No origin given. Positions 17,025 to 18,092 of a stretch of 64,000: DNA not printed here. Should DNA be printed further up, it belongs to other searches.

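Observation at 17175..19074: Cyclodipeptide synthase (AlbC-like CDPS) divergently paired with a tandem Lrp/AsnC regulator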

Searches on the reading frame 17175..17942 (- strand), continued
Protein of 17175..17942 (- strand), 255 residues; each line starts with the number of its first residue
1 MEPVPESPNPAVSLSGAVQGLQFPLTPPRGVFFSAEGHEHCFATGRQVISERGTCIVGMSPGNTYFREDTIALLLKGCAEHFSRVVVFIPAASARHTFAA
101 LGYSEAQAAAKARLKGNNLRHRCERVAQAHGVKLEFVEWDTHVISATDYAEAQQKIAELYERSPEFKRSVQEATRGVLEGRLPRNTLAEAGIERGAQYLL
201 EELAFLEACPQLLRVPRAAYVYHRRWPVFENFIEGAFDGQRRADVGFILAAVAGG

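Call 65: fold_search(model_id=the predicted structure, library=pdb)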
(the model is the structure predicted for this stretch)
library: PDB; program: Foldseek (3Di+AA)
matches with E <= 10: 806; with E <= 0.001: 51
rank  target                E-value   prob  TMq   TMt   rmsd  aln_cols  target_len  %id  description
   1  3oqj_B                1.1e-10  1.00  0.64  0.73   4.3       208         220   24  Crystal structure of B. licheniformis CDPS yvmC-BLIC in complex with CAPSO (released 2011-02-23)
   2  3oqi_A                1.2e-10  1.00  0.66  0.75   2.9       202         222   23  Crystal structure of B. licheniformis CDPS yvmC-BLIC in complex with CHES (released 2011-02-23)
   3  3oqj_A                1.5e-10  1.00  0.63  0.75   3.7       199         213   23  Crystal structure of B. licheniformis CDPS yvmC-BLIC in complex with CAPSO (released 2011-02-23)
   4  3oqh_A                2.8e-10  1.00  0.63  0.74   2.3       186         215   23  Crystal structure of B. licheniformis CDPS yvmC-BLIC (released 2011-02-23)
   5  3oqh_B                3.9e-10  1.00  0.64  0.72   3.7       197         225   23  Crystal structure of B. licheniformis CDPS yvmC-BLIC (released 2011-02-23)
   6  3s7t_A                7.1e-10  1.00  0.64  0.75   2.5       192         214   23  Crystal structure of SeMet B. licheniformis CDPS YvmC-Blic (released 2011-06-22)
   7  3s7t_B                9.9e-10  1.00  0.64  0.73   3.4       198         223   24  Crystal structure of SeMet B. licheniformis CDPS YvmC-Blic (released 2011-06-22)
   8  6ez3_A                2.1e-09  1.00  0.62  0.72   3.0       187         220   19  Structure of CDPS from Staphylococcus haemolyticus (released 2018-11-14)
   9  6ez3_D                3.3e-09  1.00  0.62  0.73   2.7       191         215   18  Structure of CDPS from Staphylococcus haemolyticus (released 2018-11-14)
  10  6ez3_B                3.9e-09  1.00  0.62  0.73   2.5       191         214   18  Structure of CDPS from Staphylococcus haemolyticus (released 2018-11-14)
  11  4q24                  3.9e-09  1.00  0.61  0.68   3.3       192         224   20  Crystal structure of Cyclo(L-leucyl-L-phenylalanyl) synthase (released 2014-10-08)
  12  3oqv                  5.1e-09  1.00  0.59  0.70   3.3       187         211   20  AlbC, a cyclodipeptide synthase from Streptomyces noursei (released 2011-02-16)
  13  6ztu                  1.0e-08  1.00  0.65  0.72   2.3       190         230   20  Crystal structure of a cyclodipeptide synthase from Bacillus thermoamylovorans (released 2021-01-27)
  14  7azu                  1.1e-08  1.00  0.65  0.72   2.6       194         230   19  Crystal structure of a cyclodipeptide synthase from Bacillus thermoamylovorans (released 2021-01-27)
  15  6ez3_E                1.3e-08  1.00  0.61  0.73   2.7       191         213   18  Structure of CDPS from Staphylococcus haemolyticus (released 2018-11-14)
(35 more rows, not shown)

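Call 80: search_protein_families(library=pfam, proteins=[P0273, P0280, P0301, P0367, P0401, P0289, P0306], max_evalue=0.0001)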
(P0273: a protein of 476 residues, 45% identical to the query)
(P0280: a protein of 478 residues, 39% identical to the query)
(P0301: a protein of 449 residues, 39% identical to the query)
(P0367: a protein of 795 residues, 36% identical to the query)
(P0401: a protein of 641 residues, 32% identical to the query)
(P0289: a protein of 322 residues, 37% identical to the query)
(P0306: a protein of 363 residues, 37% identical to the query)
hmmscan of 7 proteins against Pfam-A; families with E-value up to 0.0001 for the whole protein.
P0273 (476 aa): 2 families
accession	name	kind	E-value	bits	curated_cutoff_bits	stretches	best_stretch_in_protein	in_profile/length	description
PF16715.11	CDPS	-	5.1e-27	95.5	27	1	8-200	21-212/220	Cyclodipeptide synthase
PF00497.25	SBP_bac_3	-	3.6e-18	66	26.4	1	237-461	1-131/132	Bacterial extracellular solute-binding proteins, family 3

P0280 (478 aa): 3 families
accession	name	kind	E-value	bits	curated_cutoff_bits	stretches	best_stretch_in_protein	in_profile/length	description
PF16715.11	CDPS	-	6.5e-31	108.2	27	1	2-193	16-203/220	Cyclodipeptide synthase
PF00497.25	SBP_bac_3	-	1.3e-17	64.2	26.4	1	246-466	6-130/132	Bacterial extracellular solute-binding proteins, family 3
PF13531.11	SBP_bac_11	-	5.4e-06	26.8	25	1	257-407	5-158/227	Bacterial extracellular solute-binding protein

P0301 (449 aa): 2 families
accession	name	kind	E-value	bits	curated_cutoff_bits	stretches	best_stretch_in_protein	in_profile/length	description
PF16715.11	CDPS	-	6.4e-29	101.7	27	1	6-188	21-202/220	Cyclodipeptide synthase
PF00497.25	SBP_bac_3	-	1.5e-11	44.6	26.4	1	248-448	14-129/132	Bacterial extracellular solute-binding proteins, family 3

P0367 (795 aa): 2 families
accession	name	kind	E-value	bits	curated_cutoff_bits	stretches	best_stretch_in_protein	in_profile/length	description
PF00067.27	p450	-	1.8e-48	165.9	22.8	1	67-478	27-448/462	Cytochrome P450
PF16715.11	CDPS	-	2.9e-21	76.7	27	1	536-746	14-204/220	Cyclodipeptide synthase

P0401 (641 aa): 2 families
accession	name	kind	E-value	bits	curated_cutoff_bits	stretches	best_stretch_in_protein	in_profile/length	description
PF00067.27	p450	-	5.3e-23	82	22.8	1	253-439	254-454/462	Cytochrome P450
PF16715.11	CDPS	-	8.5e-11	42.4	27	1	454-628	14-206/220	Cyclodipeptide synthase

P0289 (322 aa): 2 families
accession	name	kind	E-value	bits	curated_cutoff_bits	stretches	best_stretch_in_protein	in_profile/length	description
PF16715.11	CDPS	-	1.4e-33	116.9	27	1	6-203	21-219/220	Cyclodipeptide synthase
PF00497.25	SBP_bac_3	-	6.5e-08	32.9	26.4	1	238-306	14-81/132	Bacterial extracellular solute-binding proteins, family 3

P0306 (363 aa): 1 family
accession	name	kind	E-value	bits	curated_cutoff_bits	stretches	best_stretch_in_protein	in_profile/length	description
PF16715.11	CDPS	-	1.5e-20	74.3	27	1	126-337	12-218/220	Cyclodipeptide synthase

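Call 88: search_protein_families(library=padloc, proteins=[window:17175-17942:-], max_evalue=0.001)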
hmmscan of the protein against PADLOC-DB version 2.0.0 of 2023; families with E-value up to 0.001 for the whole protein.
window:17175-17942:- (255 aa): 0 families
